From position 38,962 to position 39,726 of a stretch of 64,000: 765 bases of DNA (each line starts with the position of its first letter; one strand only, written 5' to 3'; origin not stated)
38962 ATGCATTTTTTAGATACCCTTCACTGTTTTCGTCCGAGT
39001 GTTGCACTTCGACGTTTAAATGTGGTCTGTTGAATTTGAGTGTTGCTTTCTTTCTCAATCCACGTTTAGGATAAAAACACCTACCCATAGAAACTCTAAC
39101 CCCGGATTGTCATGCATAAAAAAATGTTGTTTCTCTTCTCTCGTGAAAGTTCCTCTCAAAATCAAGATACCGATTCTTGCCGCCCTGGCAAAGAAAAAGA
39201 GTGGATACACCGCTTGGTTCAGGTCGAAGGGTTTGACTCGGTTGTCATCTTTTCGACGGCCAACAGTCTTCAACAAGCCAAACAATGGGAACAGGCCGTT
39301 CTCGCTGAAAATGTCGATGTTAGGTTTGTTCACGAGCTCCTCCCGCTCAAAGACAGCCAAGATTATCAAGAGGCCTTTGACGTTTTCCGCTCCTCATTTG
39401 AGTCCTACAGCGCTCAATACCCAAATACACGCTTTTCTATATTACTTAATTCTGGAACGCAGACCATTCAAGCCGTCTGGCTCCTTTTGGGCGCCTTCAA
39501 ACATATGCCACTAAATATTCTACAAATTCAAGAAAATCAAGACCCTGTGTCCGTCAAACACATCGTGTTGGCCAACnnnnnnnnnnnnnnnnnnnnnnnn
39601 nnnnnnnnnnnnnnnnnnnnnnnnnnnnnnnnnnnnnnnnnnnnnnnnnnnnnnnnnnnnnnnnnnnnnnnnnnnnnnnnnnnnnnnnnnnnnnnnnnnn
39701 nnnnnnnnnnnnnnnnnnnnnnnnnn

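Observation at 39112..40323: Orphan RtcR-like protein: CARF-type sensor domain fused to a catalytically degenerate AAA+ domain lacking GAFTGA and HTH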

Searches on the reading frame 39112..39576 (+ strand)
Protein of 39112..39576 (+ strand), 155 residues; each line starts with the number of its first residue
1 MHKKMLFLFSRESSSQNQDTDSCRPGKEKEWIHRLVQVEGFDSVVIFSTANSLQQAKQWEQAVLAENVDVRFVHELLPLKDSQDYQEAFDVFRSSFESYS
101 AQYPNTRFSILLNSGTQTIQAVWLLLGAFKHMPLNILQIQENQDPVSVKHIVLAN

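Call 78: predict_structure(alignment_id=A4)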
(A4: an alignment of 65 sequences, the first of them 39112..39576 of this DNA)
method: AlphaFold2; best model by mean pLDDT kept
length: 155 residues; sequences in the alignment: 65
mean_pLDDT: 88.3   pTM: 0.84
mean pLDDT of the five models: 88.3, 87.3, 87.3, 87.1, 87.0
residues with pLDDT >= 90: 110; 70-90: 25; 50-70: 18; < 50: 2
segments of 3 or more residues with pLDDT < 50: none
pLDDT, mean of each block of 10 residues (from residue 1): 95 65 74 92 97 94 92 97 95 96 96 93 93 89 72 56
secondary structure, 60 per line:
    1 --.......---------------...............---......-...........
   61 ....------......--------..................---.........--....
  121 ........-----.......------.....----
elements in order: E3-9 H25-39 E43-48 H50-64 E71-76 H85-102 E106-111 H117-128 E134-140 E147-151
